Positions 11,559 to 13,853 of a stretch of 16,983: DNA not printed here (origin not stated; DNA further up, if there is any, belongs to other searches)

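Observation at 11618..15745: A non-cellulosomal cohesin-dockerin module: a membrane-anchored cohesin encoded directly downstream of a dockerin-bearing peptidoglycan hydrolase.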

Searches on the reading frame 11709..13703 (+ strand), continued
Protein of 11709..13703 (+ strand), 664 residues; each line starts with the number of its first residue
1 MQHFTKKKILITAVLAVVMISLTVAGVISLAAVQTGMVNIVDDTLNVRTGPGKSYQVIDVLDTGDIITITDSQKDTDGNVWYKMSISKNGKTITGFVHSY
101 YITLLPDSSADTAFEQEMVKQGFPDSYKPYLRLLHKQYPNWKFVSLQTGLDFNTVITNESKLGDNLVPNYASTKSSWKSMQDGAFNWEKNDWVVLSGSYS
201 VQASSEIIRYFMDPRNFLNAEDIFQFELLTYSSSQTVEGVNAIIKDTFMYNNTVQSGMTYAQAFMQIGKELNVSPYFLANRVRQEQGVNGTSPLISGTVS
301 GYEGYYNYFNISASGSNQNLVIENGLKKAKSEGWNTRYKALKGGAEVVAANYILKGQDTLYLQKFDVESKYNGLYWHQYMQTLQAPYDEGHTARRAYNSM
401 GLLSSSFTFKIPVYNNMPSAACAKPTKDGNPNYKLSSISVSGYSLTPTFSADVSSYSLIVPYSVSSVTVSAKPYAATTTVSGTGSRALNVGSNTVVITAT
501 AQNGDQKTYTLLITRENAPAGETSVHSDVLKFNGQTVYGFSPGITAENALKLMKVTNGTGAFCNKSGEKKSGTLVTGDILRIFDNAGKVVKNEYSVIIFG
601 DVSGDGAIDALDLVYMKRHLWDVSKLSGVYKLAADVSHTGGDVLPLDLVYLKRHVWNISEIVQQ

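Call 28: list_cluster_members(proteins=[P0158, P0163, P0179, P0027, P0068, P0001, P0091, P0084, P0043, P0072])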
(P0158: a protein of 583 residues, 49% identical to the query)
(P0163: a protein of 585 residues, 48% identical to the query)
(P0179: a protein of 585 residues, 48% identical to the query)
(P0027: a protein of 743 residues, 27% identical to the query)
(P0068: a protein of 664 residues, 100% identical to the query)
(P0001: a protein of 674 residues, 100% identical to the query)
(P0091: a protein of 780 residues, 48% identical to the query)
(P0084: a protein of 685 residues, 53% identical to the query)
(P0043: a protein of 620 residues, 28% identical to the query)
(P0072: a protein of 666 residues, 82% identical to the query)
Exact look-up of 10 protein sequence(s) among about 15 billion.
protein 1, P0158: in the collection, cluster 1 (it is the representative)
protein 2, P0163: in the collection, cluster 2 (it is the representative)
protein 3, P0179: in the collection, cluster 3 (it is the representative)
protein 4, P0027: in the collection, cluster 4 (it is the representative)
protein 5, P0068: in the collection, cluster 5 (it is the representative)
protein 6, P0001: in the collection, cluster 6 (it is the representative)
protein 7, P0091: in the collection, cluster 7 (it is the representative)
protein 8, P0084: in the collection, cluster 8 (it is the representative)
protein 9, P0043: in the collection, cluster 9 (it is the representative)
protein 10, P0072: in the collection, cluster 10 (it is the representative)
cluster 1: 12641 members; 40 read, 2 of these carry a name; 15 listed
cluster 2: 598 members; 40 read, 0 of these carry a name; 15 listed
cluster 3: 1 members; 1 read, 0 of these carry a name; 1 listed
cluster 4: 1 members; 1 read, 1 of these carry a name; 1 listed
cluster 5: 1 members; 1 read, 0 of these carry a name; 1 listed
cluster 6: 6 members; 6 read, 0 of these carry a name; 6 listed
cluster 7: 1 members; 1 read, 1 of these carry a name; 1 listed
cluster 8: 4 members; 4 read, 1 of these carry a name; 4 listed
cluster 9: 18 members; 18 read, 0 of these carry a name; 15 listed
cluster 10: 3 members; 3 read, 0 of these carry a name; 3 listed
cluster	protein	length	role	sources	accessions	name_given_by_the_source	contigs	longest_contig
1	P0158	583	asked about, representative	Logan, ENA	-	-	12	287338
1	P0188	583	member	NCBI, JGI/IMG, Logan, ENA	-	beta-N-acetylglucosaminidase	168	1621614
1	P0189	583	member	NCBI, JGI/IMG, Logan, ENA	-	hypothetical protein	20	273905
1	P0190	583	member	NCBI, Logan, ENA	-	-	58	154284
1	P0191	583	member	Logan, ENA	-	-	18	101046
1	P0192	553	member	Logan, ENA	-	-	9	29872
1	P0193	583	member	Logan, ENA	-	-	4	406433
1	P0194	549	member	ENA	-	-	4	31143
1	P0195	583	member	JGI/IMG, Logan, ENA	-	-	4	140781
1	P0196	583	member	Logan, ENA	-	-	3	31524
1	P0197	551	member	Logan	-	-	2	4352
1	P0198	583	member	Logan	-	-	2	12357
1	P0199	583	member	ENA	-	-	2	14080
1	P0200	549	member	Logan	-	-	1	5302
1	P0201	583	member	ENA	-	-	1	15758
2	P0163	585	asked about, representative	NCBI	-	-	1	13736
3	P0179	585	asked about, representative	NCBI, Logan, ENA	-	-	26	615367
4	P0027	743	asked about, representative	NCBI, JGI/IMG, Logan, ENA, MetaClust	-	\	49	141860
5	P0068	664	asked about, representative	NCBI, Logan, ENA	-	-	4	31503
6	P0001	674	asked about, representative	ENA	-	-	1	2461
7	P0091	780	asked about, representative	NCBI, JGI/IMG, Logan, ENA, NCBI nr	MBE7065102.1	MAG: hypothetical protein E7384_04730 [Ruminococcaceae bacterium] | hypothetical protein [Oscillospiraceae bacterium]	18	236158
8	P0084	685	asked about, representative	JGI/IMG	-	-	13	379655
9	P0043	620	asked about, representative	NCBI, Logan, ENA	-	-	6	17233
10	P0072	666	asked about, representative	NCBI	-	-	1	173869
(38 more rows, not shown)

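Call 30: find_related_loci(query=A3, collection=genome_contigs, flank=5000)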
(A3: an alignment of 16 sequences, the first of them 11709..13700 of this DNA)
Query A3 (664 aa) in genome_contigs; peptide patterns used: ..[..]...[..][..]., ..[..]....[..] (x = any residue, [..] = any of these).
599 stretches matched a pattern (row limit reached: there are more); 588 encode a relative of the query (tblastn E <= 1e-3); the best 80 are kept; 80 distinct loci.
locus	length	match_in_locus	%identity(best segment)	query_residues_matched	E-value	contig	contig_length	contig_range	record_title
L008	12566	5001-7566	45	56-664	6e-160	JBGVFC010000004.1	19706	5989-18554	MAG: Agathobacter sp. isolate fecal_MAG_4 fecal_MAG_4_contig_0004, whole genome shotgun sequence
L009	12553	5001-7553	48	111-663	3e-157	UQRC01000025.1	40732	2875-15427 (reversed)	uncultured Lachnobacterium sp. isolate UMGS570 genome assembly, contig: NODE_314_length_40732_cov_4.855963, whole genome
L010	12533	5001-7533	47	103-663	5e-156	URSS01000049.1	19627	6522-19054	uncultured Lachnobacterium sp. isolate UMGS1310 genome assembly, contig: NODE_709_length_19627_cov_9.671980, whole genom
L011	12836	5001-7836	42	3-663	4e-150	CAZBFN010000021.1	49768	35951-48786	MAG TPA_asm: uncultured Roseburia sp. isolate SRP350583_co2_129 genome assembly, contig: NODE_832_length_49768_cov_64.38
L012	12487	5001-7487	46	109-663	1e-149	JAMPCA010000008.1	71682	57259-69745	MAG: Muribaculaceae bacterium isolate NALB_7821a_7 Scaffold_#8__SCF_008___71682_bp, whole genome shotgun sequence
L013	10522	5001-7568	44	93-663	1e-146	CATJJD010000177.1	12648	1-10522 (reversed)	MAG: uncultured Lachnospiraceae bacterium isolate iMGMC-341_1678881665 genome assembly, contig: MegahitA5_57753, whole g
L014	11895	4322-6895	42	54-664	2e-144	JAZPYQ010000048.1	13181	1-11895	MAG: Agathobacter sp. isolate T1900044646_TS20190112.MAGScoT_cleanbin_000106 SGB_1375_k141_839028, whole genome shotgun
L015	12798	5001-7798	41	28-663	3e-144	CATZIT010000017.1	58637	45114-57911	MAG TPA_asm: uncultured Roseburia sp. isolate ERR9578237_bin.23_MetaWRAP_v1.3_MAG genome assembly, contig: ERZ18533844.2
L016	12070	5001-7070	41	2-663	1e-143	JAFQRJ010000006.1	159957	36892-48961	MAG: Tyzzerella sp. isolate RGIG2081 Goat_Colon-2__c165261, whole genome shotgun sequence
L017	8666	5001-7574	41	40-659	2e-142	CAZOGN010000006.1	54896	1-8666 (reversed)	MAG TPA_asm: uncultured Lachnospiraceae bacterium isolate binchicken_co157_720 genome assembly, contig: NODE_960_length_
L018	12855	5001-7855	41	6-663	4e-142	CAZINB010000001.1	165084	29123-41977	MAG TPA_asm: uncultured Faecalimonas sp. isolate SRP350583_co4_257 genome assembly, contig: NODE_23_length_165084_cov_72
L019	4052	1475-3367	42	44-663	1e-143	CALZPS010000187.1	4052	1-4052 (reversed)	MAG: uncultured Lachnospiraceae bacterium isolate SRR5240745_bin.9_metaWRAP_v1.3_MAG genome assembly, contig: ERZ9450657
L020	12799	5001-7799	40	6-663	1e-139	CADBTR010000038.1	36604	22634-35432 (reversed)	MAG: uncultured Lachnospiraceae bacterium isolate RUG14296 genome assembly, contig: RUG14296_asm_38, whole genome shotgu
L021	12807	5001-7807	39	8-655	2e-138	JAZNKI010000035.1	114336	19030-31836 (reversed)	MAG: Faecalimonas sp. isolate T1900044676_TS20190142.MAGScoT_cleanbin_000047 SGB_1633_k141_144046, whole genome shotgun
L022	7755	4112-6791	39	1-662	7e-137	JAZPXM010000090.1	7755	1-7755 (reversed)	MAG: Acutalibacteraceae bacterium isolate T1900044652_TS20190118.MAGScoT_cleanbin_000005 SGB_1431_k141_2130435, whole ge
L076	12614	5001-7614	38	37-663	2e-113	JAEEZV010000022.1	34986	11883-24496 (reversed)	MAG: Bacillales bacterium isolate Tb.RUG.93 k141_2450670_flag=0_multi=35.4325_len=34986, whole genome shotgun sequence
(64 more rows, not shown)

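Call 81: find_encoding_contigs(protein=P0068, flank=10000, max_places=3)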
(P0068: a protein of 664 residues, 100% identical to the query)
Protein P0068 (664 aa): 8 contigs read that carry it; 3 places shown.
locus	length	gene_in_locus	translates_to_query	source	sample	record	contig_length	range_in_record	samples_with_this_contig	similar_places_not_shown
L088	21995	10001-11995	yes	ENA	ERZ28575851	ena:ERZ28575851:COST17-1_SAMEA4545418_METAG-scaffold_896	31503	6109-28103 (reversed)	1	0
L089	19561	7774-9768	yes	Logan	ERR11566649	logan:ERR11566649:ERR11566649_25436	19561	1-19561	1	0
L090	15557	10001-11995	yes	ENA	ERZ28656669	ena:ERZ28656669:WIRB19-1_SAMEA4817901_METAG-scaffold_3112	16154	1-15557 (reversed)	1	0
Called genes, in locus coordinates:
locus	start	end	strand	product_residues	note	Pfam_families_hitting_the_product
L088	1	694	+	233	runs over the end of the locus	-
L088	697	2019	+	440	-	PF01145:Band_7 (weak)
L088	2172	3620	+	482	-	PF01235:Na_Ala_symp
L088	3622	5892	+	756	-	PF00404:Dockerin_1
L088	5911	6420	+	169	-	PF13238:AAA_18 (faint)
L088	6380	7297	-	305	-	PF03631:Virul_fac_BrkB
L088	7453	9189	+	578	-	PF00664:ABC_membrane, PF00005:ABC_tran, PF02463:SMC_N (weak)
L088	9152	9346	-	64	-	-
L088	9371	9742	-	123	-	PF03729:DUF308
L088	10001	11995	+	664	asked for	PF08239:SH3_3, PF12733:Cadherin-like, PF00404:Dockerin_1 (weak)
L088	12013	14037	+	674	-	PF12733:Cadherin-like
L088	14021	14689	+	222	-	PF01569:PAP2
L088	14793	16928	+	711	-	-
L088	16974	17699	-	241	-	PF10920:DUF2705, PF12679:ABC2_membrane_2, PF12730:ABC2_membrane_4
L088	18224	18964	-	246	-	PF00589:Phage_integrase (faint)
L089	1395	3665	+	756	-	PF00404:Dockerin_1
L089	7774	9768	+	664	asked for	PF08239:SH3_3, PF12733:Cadherin-like, PF00404:Dockerin_1 (weak)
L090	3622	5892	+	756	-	PF00404:Dockerin_1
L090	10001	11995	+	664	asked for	PF08239:SH3_3, PF12733:Cadherin-like, PF00404:Dockerin_1 (weak)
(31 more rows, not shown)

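Call 84: search_solved_structures(query=A3, max_evalue=0.001, show_alignments=2)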
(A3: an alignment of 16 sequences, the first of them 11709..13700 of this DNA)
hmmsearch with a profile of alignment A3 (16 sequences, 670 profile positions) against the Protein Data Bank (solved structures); distinct sequences matched with E-value up to 0.001: 32.
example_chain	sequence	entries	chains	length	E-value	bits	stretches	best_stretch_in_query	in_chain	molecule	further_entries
6fxp_A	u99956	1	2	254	9.9e-21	76.9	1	190-423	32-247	Uncharacterized protein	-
6u0o_B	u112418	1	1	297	1.8e-20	76.1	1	190-423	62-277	LYZ2 domain-containing protein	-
4pi7_A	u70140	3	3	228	4.8e-20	74.6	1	268-413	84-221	Autolysin E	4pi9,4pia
4pi8_A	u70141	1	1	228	8.3e-19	70.6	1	268-413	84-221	Autolysin E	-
6fxo_A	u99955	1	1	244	2.8e-18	68.8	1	203-422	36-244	Bifunctional autolysin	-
5wqw_A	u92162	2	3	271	6.4e-16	61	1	313-422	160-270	N-acetylglucosaminidase | Cell surface protein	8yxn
8x39_A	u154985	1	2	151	5.1e-15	58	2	602-665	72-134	Serine protease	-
8x3a_A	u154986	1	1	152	5.2e-15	58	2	602-665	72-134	Serine protease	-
2ccl_B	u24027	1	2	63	1.5e-11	46.6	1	604-665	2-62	ENDO-1,4-BETA-XYLANASE Y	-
1ohz_B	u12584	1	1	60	1.4e-10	43.4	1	607-665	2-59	ENDO-1,4-BETA-XYLANASE Y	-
2yik_A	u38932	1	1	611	4.1e-09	38.5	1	604-663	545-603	ENDOGLUCANASE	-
4cj0_A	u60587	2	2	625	1.1e-08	37.1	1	603-666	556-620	ENDOGLUCANASE D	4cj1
1clc_A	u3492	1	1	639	1.1e-08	37.1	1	603-666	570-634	ENDOGLUCANASE CELD; EC: 3.2.1.4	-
8zvk_A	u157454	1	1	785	2.8e-08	35.8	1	605-666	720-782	AaBgIC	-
4fl4_A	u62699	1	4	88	6.1e-08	34.6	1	607-666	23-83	Glycoside hydrolase family 9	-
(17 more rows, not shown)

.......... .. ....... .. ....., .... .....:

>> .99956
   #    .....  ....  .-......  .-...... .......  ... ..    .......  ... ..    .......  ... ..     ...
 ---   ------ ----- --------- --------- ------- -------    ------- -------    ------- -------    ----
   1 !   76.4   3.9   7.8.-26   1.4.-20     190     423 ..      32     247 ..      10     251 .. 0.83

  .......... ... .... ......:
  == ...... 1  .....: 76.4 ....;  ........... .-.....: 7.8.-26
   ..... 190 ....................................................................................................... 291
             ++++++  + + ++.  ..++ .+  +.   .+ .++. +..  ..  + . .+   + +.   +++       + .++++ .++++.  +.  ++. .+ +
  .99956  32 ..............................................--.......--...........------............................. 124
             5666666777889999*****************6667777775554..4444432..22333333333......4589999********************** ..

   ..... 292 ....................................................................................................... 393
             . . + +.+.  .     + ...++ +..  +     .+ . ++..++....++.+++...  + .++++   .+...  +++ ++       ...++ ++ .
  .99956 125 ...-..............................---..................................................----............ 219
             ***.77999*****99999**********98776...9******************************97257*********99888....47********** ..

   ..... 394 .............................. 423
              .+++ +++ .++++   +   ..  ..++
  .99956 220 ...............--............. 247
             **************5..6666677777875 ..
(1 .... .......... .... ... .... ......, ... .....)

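Call 90: search_dna_similar(query=window:11709-13700:+, collection=phages, mode=protein, max_rows=10)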
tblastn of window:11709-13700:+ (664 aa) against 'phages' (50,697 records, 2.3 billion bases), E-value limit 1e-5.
Records with a match: 214; places in all: 216; records where one place covers at least 80% of the query: 3.
Best place of each record, by identity: <60% 214.
By first word of the organism name: Staphylococcus 203; Bacteriophage 7; Phietavirus 2; Xanthomonas 1; Dubowvirus 1.
By host as written in the record: Staphylococcus aureus 75; - 40; Staphylococcus pseudintermedius 15; Staphylococcus aureus RN4220 7; Staphylococcus aureus subsp. aureus RN4220 6; Staphylococcus pseudintermedius E140 5; Staphylococcus hominis 4; Staphylococcus aureus KCTC 1621 3; and 42 more.
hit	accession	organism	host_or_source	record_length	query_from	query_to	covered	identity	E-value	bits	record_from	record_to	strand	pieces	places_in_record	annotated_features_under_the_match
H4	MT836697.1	Bacteriophage sp.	human fecal samples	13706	109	655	82%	48.5%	3e-154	499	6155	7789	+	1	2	record has no annotation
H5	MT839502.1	Bacteriophage sp.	human fecal samples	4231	3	663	100%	38.8%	3e-132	483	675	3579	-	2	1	record has no annotation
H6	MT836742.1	Bacteriophage sp.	human fecal samples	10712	107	664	84%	37.0%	8e-70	349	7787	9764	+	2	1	record has no annotation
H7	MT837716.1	Bacteriophage sp.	human fecal samples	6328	43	447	61%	40.7%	2e-80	284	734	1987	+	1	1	record has no annotation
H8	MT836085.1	Bacteriophage sp.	human fecal samples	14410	107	417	47%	48.9%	3e-74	266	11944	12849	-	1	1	record has no annotation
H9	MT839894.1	Bacteriophage sp.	human fecal samples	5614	81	427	52%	43.5%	2e-36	252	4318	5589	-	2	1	record has no annotation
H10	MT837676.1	Bacteriophage sp.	human fecal samples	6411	41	429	59%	38.7%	3e-69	251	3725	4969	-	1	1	record has no annotation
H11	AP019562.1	Staphylococcus phage SP276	Staphylococcus pseudintermedius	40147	203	409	31%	30.3%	7e-7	59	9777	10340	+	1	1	N-acetylmuramoyl-L-alanine amidase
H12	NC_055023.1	Staphylococcus phage SP276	Staphylococcus pseudintermedius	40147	203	409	31%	30.3%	7e-7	59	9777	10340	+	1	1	tail associated cell-wall hydrolase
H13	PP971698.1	Staphylococcus phage Pel11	Staphylococcus hyicus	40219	203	409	31%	30.3%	7e-7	59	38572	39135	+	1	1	hypothetical protein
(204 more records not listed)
